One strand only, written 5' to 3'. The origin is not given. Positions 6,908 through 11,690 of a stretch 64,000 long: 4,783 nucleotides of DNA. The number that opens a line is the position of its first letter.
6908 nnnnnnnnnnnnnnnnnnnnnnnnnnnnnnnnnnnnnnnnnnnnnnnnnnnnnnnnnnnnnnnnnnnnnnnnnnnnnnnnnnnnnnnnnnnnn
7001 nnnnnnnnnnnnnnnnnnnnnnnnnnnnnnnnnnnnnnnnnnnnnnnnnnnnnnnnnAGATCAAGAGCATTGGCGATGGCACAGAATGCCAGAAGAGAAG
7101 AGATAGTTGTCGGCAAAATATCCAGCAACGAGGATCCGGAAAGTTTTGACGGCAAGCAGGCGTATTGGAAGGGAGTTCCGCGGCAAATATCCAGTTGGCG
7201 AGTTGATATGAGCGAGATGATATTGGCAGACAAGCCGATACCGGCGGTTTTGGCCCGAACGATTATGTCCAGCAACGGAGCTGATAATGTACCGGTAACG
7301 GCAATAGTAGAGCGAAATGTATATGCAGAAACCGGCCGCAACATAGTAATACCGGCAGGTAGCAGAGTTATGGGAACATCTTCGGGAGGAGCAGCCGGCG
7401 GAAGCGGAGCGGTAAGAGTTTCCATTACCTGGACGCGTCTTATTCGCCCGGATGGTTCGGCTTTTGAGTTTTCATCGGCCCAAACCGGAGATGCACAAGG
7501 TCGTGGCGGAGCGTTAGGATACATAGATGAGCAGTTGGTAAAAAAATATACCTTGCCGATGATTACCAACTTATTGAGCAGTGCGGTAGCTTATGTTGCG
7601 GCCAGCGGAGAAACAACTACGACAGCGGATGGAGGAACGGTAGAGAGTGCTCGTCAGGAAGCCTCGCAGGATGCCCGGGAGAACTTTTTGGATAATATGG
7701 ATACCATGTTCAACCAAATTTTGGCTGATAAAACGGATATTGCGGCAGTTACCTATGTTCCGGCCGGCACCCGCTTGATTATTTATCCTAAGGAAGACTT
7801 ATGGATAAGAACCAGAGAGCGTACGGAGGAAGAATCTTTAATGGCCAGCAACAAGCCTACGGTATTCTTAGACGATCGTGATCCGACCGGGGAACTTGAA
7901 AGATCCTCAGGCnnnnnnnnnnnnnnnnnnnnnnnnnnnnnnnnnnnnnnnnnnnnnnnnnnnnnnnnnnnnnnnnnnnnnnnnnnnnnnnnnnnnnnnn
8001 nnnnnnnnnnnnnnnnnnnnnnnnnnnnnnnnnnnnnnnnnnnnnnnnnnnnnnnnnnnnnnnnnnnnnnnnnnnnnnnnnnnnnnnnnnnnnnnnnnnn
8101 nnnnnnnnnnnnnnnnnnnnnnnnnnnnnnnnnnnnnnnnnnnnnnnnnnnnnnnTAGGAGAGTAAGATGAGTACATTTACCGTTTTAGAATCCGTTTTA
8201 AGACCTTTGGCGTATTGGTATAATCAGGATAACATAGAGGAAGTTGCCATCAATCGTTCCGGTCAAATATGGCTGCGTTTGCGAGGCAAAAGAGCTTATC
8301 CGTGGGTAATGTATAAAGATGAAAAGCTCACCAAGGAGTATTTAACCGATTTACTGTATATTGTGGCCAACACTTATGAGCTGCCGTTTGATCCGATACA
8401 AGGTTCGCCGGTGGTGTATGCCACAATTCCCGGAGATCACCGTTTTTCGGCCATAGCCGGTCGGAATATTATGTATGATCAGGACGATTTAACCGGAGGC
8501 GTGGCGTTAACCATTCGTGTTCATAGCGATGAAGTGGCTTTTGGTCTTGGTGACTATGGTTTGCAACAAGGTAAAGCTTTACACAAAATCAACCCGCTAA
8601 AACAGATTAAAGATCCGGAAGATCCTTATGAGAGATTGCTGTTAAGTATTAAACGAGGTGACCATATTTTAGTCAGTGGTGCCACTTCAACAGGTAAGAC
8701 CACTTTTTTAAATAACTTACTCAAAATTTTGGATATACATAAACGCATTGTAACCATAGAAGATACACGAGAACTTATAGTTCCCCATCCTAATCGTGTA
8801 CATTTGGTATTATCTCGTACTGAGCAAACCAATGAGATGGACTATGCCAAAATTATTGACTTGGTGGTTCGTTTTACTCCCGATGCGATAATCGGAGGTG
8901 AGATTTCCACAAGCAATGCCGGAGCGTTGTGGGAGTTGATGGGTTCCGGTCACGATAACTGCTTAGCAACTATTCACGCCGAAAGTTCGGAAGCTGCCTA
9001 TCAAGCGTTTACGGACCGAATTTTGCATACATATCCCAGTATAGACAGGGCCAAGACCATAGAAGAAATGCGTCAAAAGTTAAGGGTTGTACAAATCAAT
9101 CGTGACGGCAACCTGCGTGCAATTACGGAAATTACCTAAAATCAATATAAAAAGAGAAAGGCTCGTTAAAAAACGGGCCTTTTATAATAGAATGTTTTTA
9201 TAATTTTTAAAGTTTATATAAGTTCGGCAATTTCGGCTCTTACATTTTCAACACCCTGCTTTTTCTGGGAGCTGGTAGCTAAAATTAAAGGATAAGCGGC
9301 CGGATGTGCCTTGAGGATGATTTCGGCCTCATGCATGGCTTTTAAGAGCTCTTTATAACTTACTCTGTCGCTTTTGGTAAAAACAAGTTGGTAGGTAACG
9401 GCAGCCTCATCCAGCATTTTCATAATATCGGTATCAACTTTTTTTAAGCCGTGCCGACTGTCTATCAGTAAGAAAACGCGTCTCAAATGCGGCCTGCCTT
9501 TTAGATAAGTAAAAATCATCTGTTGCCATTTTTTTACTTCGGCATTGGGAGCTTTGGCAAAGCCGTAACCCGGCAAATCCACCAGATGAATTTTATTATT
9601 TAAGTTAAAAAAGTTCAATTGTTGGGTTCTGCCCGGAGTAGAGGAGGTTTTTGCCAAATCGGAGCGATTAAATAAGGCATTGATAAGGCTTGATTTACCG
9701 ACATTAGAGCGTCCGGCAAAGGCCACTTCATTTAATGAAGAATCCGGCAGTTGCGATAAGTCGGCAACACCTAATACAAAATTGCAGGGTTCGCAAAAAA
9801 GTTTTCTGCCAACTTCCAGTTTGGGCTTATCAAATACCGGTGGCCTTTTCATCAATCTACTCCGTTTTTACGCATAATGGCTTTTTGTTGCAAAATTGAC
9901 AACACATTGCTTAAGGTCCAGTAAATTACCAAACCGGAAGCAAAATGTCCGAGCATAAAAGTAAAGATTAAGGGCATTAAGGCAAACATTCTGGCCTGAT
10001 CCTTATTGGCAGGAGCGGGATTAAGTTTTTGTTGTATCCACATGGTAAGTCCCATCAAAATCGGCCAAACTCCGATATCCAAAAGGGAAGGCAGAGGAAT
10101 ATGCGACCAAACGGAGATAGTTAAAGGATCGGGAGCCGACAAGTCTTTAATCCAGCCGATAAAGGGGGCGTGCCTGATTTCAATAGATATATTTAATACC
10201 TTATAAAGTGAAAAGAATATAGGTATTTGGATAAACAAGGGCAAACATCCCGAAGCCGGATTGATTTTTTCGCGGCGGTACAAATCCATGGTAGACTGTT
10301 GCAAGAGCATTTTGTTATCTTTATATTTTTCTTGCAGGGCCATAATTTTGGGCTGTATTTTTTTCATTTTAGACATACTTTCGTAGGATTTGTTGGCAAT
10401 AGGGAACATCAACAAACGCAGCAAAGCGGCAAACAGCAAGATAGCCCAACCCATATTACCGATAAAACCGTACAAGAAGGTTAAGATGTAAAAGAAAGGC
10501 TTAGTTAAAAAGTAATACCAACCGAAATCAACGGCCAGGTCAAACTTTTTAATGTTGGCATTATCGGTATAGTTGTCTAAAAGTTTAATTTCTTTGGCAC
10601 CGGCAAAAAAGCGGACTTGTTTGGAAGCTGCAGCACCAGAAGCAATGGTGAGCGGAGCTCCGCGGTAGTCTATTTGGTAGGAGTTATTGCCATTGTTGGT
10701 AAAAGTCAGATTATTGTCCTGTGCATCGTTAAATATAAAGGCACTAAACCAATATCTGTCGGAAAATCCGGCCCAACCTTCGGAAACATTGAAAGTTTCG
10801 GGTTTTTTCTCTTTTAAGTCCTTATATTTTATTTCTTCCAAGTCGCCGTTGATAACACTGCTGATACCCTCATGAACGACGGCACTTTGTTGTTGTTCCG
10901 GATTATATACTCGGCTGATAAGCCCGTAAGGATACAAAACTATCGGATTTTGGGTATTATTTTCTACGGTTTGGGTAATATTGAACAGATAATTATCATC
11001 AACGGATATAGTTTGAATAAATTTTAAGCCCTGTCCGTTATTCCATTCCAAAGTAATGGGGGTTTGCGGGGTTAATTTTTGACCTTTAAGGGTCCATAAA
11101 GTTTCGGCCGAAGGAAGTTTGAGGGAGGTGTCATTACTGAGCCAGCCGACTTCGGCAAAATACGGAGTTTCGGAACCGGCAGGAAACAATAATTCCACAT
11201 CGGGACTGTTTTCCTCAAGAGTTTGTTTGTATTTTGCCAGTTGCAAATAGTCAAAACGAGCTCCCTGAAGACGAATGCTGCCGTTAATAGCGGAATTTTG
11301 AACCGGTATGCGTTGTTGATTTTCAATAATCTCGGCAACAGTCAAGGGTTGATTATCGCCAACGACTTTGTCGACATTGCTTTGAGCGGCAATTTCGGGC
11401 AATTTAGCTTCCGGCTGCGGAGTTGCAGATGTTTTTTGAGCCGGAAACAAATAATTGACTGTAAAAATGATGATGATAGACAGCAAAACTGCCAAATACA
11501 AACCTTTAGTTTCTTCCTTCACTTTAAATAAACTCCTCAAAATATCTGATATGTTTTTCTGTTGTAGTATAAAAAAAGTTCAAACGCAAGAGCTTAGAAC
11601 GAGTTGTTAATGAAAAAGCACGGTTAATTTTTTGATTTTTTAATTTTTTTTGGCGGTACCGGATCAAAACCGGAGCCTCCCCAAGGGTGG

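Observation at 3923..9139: CagY-like giant VirB10: a VirB10/TrbI C-terminal domain fused behind about 1000 aa of periplasmic tandem repeats, followed by VirB11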

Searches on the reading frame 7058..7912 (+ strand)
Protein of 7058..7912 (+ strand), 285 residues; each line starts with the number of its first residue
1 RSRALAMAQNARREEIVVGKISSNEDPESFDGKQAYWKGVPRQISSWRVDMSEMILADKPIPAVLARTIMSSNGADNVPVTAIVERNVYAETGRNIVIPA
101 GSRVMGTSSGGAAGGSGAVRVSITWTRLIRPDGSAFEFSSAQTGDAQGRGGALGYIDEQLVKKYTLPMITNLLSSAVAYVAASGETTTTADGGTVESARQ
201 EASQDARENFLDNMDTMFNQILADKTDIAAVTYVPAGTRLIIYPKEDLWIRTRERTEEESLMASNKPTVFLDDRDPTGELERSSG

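Call 82: search_protein_representatives(protein=window:7058-7912:+)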
Query: 285 residues. Proteins with E-value up to 0.001 (for the whole library): 4039; up to 1e-10: 789; up to 1e-30: 84. The best 150 are listed.
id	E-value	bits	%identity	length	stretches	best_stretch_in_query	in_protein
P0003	1.4e-140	483.5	82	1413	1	1-278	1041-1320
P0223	6.3e-110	383.0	68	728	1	1-275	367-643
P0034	1.2e-94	332.9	61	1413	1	8-275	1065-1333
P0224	1.9e-91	322.4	60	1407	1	1-279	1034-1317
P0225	4.3e-88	311.4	58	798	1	2-281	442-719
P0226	1.3e-87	309.8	60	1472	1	1-276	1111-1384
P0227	1.7e-87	309.5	60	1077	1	2-275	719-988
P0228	9.3e-86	303.8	57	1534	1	2-276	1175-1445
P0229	1.2e-85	303.3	58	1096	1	1-253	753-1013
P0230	4.2e-85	301.6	56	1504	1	1-282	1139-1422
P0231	1.3e-83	296.7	59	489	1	1-266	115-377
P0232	2.3e-83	295.9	59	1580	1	1-274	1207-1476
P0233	1.2e-82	293.5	56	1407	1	3-260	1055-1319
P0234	1.9e-81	289.7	55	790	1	1-261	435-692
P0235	7.6e-74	264.7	53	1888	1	4-279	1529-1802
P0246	2.7e-63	230.1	53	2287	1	38-259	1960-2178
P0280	1.3e-49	185.3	43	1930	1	4-257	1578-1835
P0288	7.2e-43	163.2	37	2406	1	5-255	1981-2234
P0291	1.5e-39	152.3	41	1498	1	25-255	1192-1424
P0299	1.6e-33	132.6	38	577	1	39-257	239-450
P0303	1.7e-31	125.9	34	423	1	39-255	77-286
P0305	1.3e-30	123.0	40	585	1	35-259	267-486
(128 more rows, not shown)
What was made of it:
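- Tried and rejected: The answer came from the exhaustive search with the C-terminal domain instead (call 82).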

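Call 83: search_protein_families(library=pfam, proteins=[P0246, P0288, P0235, P0291, P0299, P0305, P0303], max_evalue=0.001)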
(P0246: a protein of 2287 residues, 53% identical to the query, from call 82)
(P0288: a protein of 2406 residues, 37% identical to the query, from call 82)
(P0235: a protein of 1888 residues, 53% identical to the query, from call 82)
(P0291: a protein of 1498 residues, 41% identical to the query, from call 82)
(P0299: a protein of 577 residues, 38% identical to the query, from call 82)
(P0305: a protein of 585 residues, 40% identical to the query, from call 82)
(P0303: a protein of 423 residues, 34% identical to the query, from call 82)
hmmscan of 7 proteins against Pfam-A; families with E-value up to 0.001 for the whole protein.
P0246 (2287 aa): 5 families
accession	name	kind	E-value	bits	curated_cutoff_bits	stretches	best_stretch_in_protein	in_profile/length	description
PF21785.3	Bflower_2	-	1.4e-87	289.4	38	11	664-747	26-96/112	5-fold beta-flower protein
PF03743.19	TrbI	-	2e-29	103.3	35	1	1977-2169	2-188/188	Bacterial conjugation TrbI-like protein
PF21784.3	Bflower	-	5.8e-28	98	25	2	749-808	5-63/116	4-fold beta flower protein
PF12396.14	DUF3659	-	2.1e-20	72.8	24.8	0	895-947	7-55/61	Protein of unknown function (DUF3659)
PF05593.20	RHS_repeat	-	1.5e-06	28.9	22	0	781-813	1-37/38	RHS Repeat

P0288 (2406 aa): 5 families
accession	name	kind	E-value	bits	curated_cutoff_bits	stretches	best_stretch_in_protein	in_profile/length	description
PF21785.3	Bflower_2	-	4.5e-67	223.4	38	7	792-884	7-94/112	5-fold beta-flower protein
PF03743.19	TrbI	-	2.1e-27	96.7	35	1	2032-2227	2-186/188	Bacterial conjugation TrbI-like protein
PF21784.3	Bflower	-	8.8e-14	52.3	25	0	877-939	5-65/116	4-fold beta flower protein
PF12396.14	DUF3659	-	3.5e-10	40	24.8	0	1858-1919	7-55/61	Protein of unknown function (DUF3659)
PF22692.1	LlgE_F_G_D1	-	0.0009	19.8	27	0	1833-1882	25-63/64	Flagellar hook protein FlgE/F/G D1 domain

P0235 (1888 aa): 4 families
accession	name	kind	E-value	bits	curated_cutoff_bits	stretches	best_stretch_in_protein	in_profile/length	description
PF21785.3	Bflower_2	-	1.5e-94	311.9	38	14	1211-1312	2-99/112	5-fold beta-flower protein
PF21784.3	Bflower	-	1.8e-35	122.2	25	1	1111-1175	4-65/116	4-fold beta flower protein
PF03743.19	TrbI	-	1.8e-31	109.9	35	1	1580-1771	2-188/188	Bacterial conjugation TrbI-like protein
PF12396.14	DUF3659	-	1.8e-16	60.2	24.8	1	1191-1241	10-55/61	Protein of unknown function (DUF3659)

P0291 (1498 aa): 4 families
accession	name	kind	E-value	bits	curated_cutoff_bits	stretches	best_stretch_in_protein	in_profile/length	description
PF21785.3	Bflower_2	-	6.5e-53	177.8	38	7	310-409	3-96/112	5-fold beta-flower protein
PF03743.19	TrbI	-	2.6e-24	86.6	35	1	1222-1412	2-182/188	Bacterial conjugation TrbI-like protein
PF12396.14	DUF3659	-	1.5e-16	60.4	24.8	0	829-879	11-57/61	Protein of unknown function (DUF3659)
PF21784.3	Bflower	-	4.4e-15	56.5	25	0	765-824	4-61/116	4-fold beta flower protein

P0299 (577 aa): 1 family
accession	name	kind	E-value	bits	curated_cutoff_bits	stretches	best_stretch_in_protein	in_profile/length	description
PF03743.19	TrbI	-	7.3e-38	130.7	35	1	255-443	2-188/188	Bacterial conjugation TrbI-like protein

P0305 (585 aa): 1 family
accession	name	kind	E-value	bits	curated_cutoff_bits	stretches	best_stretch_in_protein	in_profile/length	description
PF03743.19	TrbI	-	1.9e-29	103.3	35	1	289-475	2-187/188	Bacterial conjugation TrbI-like protein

P0303 (423 aa): 1 family
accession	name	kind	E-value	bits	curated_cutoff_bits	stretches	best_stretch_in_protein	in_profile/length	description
PF03743.19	TrbI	-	1.1e-32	113.9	35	1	93-281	2-188/188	Bacterial conjugation TrbI-like protein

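Call 87: find_encoding_contigs(protein=P0246, flank=10000, max_places=2)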
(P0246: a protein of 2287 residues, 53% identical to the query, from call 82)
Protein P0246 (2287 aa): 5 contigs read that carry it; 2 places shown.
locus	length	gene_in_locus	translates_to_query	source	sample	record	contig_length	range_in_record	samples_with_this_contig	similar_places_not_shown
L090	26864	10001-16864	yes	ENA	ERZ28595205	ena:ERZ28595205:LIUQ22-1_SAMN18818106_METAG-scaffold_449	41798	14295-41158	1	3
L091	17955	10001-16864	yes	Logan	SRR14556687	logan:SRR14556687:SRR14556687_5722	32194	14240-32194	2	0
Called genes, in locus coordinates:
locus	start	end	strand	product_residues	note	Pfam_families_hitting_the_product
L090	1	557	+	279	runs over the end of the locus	PF00763:THF_DHG_CYH, PF02882:THF_DHG_CYH_C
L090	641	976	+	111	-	-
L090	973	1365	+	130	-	-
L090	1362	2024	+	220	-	-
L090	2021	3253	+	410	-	-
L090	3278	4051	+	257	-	-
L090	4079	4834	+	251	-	-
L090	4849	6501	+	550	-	-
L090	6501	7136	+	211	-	PF04335:VirB8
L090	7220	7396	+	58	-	-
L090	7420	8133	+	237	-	PF04335:VirB8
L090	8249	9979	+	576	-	PF03524:CagX, PF05036:SPOR (faint)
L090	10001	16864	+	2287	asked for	PF12396:DUF3659 (faint), PF21784:Bflower (faint), PF21785:Bflower_2, PF05593:RHS_repeat (faint), PF21785:Bflower_2, PF03743:TrbI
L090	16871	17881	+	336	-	PF00437:T2SSE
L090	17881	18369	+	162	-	PF01451:LMWPc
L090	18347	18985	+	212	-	-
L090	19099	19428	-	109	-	PF00293:NUDIX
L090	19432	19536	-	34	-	-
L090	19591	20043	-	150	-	PF13521:AAA_28 (weak), PF13207:AAA_17 (faint)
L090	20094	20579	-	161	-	PF00583:Acetyltransf_1, PF13673:Acetyltransf_10, PF13508:Acetyltransf_7, PF14542:Acetyltransf_CG (weak), PF08445:FR47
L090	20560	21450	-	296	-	PF04266:ASCH (weak)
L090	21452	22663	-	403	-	PF07690:MFS_1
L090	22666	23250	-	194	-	PF01725:Ham1p_like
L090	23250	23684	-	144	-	PF00293:NUDIX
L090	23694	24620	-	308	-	PF00293:NUDIX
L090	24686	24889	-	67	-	-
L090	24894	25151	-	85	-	-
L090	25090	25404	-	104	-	-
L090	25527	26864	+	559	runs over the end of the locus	PF13175:AAA_15, PF13304:AAA_21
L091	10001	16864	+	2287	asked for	PF12396:DUF3659 (faint), PF21784:Bflower (faint), PF21785:Bflower_2, PF05593:RHS_repeat (faint), PF21785:Bflower_2, PF03743:TrbI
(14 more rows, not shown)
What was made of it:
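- In L090 the single 2287-aa gene lies between virB9 and virB11 (call 87).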

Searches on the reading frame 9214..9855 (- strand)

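Call 8: search_protein_families(library=ncbifam, proteins=[window:9214-9855:-], max_evalue=0.00001)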
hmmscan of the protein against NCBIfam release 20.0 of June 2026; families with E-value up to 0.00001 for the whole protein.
window:9214-9855:- (213 aa): 11 families
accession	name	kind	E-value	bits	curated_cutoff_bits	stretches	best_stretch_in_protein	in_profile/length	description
TIGR03598.1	GTPase_YsxC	equivalog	1.9e-68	229.8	124.45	1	24-209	1-185/186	ribosome biogenesis GTP-binding protein YihA/YsxC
NF003255.0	PRK04213.1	equivalog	4e-16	58.9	164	1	42-210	10-189/204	GTP-binding protein EngB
TIGR03594.1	GTPase_EngA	equivalog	1.1e-14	54.3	306.7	1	42-211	176-344/432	ribosome biogenesis GTPase Der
NF000908.1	PRK00089.1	equivalog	1.4e-12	47.5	237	1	44-212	6-166/291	GTPase Era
TIGR03596.1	GTPase_YlqF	equivalog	5.4e-11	42.4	208.2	1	46-104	123-180/276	ribosome biogenesis GTPase YlqF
TIGR03918.1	GTP_HydF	equivalog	9.1e-10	37.9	325.55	1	37-212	3-166/392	[FeFe] hydrogenase H-cluster maturation GTPase HydF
TIGR00436.1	era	equivalog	1.1e-09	38.1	116.25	1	44-209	3-159/270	GTPase Era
TIGR03597.1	GTPase_YqeH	equivalog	1.1e-09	38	297.4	1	42-105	156-223/361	ribosome biogenesis GTPase YqeH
TIGR00231.1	small_GTP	domain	2.5e-08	33.9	42.5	1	43-201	5-154/164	GTP-binding protein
NF007071.0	PRK09518.1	equivalog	2.4e-06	26.3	953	1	38-166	268-393/706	bifunctional cytidylate kinase/GTPase Der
NF002828.0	PRK03003.1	equivalog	5.3e-06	25.3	631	1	39-168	38-164/477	ribosome biogenesis GTPase Der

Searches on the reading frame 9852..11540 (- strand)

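Call 8: search_protein_families(library=ncbifam, proteins=[window:9852-11540:-], max_evalue=0.00001)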
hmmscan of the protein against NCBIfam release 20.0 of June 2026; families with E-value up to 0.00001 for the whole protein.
window:9852-11540:- (562 aa): 23 families
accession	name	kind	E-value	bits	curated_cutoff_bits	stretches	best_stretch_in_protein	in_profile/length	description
NF002353.0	PRK01318.1-4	equivalog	8.9e-210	698.3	365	1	9-561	3-578/596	membrane protein insertase YidC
NF002352.0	PRK01318.1-3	equivalog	5.7e-114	382.2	447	1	51-559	64-552/562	membrane protein insertase YidC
NF002351.0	PRK01318.1-1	equivalog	1.1e-87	295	740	1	19-558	7-533/545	membrane protein insertase YidC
TIGR03593.1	yidC_nterm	equivalog_domain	3.9e-79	266.9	58.25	1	14-361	4-363/363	membrane protein insertase YidC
NF002357.0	PRK01318.2-4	equivalog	1.2e-78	265.2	479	1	10-556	7-513/532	membrane protein insertase YidC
TIGR03592.1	yidC_oxa1_cterm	subfamily_domain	1.3e-61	208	84.3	1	362-557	1-191/191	membrane protein insertase YidC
NF002355.0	PRK01318.2-2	equivalog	2.9e-60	204.4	891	1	238-558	264-596/602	membrane protein insertase YidC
NF002356.0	PRK01318.2-3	equivalog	2.6e-52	178.1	460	1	65-555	74-571/627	membrane protein insertase YidC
NF002354.0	PRK01318.2-1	equivalog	1.5e-51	175.5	1094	1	171-555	180-530/548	membrane protein insertase YidC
NF002168.0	PRK01001.1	equivalog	3.3e-48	164.7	670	1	306-557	509-776/795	membrane protein insertase YidC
NF002359.0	PRK01318.2-6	equivalog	9.7e-41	139.8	600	1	276-549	296-571/624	membrane protein insertase YidC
NF002358.0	PRK01318.2-5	equivalog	1e-39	136.8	605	1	304-555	276-535/545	membrane protein insertase YidC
NF002350.0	PRK01315.1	equivalog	2.1e-32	112.6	282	1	349-454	26-133/329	membrane protein insertase YidC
NF002803.0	PRK02944.1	equivalog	1.1e-27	97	377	1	341-555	36-240/255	YidC family membrane integrase SpoIIIJ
NF002734.0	PRK02654.1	equivalog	6.4e-23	81.2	324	1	338-450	2-117/384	membrane protein insertase YidC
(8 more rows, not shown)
